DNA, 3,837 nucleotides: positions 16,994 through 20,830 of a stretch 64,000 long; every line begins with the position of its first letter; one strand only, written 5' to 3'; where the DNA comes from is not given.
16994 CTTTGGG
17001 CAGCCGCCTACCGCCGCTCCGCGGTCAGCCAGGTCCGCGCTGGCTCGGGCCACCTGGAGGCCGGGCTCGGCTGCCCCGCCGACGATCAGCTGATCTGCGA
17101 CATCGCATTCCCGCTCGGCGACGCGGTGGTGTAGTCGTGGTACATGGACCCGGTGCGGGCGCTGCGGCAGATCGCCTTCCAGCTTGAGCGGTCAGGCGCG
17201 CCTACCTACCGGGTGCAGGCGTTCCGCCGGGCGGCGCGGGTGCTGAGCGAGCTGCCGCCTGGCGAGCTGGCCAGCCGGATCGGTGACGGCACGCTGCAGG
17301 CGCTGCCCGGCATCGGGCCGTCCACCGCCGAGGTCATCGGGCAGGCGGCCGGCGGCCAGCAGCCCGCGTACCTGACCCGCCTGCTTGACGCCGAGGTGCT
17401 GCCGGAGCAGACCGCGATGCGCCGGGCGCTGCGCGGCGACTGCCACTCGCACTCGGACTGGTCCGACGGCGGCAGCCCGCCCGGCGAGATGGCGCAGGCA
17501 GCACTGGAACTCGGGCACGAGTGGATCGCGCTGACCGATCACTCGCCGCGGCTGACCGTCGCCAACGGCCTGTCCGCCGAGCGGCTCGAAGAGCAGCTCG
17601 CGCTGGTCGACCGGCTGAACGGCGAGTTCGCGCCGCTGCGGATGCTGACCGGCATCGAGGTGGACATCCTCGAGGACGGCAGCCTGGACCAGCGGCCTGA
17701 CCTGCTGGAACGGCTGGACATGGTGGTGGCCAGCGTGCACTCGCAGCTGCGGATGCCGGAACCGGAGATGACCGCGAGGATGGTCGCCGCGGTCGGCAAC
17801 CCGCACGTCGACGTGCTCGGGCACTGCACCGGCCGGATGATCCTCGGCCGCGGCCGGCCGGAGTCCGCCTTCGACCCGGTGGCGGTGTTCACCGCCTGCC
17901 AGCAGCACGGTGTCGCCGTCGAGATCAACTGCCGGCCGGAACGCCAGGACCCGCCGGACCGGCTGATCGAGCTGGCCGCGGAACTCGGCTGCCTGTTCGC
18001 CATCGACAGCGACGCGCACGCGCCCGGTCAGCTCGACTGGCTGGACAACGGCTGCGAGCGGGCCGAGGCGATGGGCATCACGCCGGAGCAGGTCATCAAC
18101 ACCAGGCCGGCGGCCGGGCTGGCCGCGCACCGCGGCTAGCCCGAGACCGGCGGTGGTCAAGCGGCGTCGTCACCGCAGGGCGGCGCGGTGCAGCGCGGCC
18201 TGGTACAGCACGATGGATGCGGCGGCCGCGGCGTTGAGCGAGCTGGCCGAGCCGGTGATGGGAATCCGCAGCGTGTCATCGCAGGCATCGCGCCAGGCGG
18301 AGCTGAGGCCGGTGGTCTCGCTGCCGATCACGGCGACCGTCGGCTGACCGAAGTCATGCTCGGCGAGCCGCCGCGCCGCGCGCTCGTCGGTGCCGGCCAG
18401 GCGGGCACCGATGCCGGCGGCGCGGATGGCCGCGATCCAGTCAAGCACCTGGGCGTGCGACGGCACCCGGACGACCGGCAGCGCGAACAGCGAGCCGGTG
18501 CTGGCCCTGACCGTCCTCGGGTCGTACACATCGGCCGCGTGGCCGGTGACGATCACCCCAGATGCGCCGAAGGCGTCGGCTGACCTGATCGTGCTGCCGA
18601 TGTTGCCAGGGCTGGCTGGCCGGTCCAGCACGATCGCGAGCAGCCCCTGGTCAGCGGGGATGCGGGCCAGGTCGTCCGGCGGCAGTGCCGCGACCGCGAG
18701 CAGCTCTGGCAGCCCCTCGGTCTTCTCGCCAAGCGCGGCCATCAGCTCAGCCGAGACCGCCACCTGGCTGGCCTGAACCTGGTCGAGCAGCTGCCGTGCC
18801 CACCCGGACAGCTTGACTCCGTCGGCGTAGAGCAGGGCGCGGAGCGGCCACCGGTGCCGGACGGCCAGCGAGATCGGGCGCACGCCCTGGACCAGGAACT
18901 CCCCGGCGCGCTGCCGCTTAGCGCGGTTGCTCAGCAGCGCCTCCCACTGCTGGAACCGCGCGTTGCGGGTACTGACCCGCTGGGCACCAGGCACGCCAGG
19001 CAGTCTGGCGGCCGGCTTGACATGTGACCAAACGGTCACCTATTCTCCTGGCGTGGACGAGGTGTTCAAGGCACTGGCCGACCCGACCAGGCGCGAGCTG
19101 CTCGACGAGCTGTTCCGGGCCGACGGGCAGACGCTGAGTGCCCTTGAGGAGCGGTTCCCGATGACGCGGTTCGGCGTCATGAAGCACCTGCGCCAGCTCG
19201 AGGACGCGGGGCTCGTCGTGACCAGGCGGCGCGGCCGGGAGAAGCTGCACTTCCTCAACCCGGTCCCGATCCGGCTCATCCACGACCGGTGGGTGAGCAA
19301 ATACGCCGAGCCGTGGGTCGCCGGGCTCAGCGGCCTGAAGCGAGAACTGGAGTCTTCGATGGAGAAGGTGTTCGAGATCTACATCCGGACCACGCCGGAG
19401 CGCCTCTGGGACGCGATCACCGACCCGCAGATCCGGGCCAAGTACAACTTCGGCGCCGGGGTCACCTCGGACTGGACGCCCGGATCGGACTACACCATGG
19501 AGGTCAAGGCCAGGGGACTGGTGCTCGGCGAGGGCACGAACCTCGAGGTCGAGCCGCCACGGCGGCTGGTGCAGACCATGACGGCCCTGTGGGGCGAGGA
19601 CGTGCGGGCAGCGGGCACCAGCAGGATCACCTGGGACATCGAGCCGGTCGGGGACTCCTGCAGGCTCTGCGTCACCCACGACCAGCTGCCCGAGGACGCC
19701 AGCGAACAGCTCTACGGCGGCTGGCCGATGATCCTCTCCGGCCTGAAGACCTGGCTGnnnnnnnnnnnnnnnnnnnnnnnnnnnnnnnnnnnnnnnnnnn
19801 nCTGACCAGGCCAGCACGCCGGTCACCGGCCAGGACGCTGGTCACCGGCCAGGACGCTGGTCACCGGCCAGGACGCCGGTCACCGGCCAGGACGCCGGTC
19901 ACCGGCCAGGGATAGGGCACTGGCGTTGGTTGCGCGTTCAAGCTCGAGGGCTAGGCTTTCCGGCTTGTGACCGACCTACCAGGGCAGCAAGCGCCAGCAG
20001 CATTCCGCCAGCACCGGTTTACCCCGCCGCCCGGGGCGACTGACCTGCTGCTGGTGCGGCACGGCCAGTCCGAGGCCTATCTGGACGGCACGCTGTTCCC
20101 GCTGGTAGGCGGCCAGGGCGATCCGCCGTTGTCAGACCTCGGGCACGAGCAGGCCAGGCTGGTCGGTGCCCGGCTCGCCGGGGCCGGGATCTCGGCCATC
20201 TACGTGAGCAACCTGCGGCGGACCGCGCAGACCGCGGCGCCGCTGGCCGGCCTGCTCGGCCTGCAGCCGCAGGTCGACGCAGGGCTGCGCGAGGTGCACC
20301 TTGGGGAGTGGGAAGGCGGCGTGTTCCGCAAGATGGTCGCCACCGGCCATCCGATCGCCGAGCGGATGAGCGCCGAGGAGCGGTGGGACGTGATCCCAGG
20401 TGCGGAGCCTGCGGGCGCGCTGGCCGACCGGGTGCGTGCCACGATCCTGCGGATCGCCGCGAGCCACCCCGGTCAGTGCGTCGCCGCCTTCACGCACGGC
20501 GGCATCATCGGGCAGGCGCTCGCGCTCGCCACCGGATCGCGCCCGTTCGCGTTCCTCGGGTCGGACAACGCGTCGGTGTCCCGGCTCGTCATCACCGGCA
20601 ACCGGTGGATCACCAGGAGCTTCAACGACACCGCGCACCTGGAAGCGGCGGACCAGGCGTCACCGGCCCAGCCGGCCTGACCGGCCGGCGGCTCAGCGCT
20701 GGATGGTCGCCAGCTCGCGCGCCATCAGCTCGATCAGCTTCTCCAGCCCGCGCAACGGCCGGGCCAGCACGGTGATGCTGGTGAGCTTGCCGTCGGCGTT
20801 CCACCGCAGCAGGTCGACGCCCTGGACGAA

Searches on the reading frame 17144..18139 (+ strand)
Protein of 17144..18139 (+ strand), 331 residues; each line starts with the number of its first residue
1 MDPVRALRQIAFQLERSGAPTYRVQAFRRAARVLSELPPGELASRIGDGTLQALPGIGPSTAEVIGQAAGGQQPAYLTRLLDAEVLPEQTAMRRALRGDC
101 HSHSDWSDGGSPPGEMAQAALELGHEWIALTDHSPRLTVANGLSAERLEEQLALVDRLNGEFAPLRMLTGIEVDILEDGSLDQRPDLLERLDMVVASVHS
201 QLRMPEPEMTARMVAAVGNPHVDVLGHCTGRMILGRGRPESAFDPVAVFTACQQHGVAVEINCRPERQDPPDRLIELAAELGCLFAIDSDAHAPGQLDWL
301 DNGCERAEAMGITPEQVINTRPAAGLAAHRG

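Call 45: search_protein_families(library=pfam, proteins=[window:17144-18139:+], max_evalue=0.01)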
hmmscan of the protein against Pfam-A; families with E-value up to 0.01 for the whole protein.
window:17144-18139:+ (331 aa): 3 families
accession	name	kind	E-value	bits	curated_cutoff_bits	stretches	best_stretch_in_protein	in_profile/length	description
PF14716.13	HHH_8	-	3.4e-11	43.8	30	1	4-66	7-65/73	Helix-hairpin-helix domain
PF02811.25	PHP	-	5.5e-10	40.3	26.4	1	99-201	1-95/164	PHP domain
PF00633.29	HHH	-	0.0007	19.8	24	1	51-65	13-27/30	Helix-hairpin-helix motif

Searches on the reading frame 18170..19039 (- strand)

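Call 45: search_protein_families(library=pfam, proteins=[window:18170-19039:-], max_evalue=0.01)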
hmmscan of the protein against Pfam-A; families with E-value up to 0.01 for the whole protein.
window:18170-19039:- (289 aa): 3 families
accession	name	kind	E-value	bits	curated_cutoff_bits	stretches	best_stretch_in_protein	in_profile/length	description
PF22655.1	SpoU_sub_bind_like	-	1.1e-36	125.6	27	1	26-115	1-90/90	SpoU L30e-like domain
PF00588.24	SpoU_methylase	-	7.7e-35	120.5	29.7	1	134-279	2-142/142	SpoU rRNA Methylase family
PF22435.1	MRM3-like_sub_bind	-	4e-08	34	27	1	26-106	1-76/84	MRM3-like substrate binding domain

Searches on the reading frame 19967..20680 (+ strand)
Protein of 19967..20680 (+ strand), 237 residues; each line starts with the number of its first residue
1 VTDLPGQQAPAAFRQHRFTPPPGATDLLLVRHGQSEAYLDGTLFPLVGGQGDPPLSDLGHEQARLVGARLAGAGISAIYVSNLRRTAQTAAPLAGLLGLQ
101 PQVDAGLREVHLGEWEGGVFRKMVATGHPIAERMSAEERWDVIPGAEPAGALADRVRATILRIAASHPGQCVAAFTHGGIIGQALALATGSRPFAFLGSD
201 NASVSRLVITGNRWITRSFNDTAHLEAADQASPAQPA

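Call 45: search_protein_families(library=pfam, proteins=[window:19967-20680:+], max_evalue=0.01)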
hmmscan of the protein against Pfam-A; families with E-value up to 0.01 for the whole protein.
window:19967-20680:+ (237 aa): 1 family
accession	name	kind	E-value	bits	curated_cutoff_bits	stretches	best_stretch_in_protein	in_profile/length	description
PF00300.27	His_Phos_1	-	5.4e-46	157.1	21.7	1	27-222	1-194/194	Histidine phosphatase superfamily (branch 1)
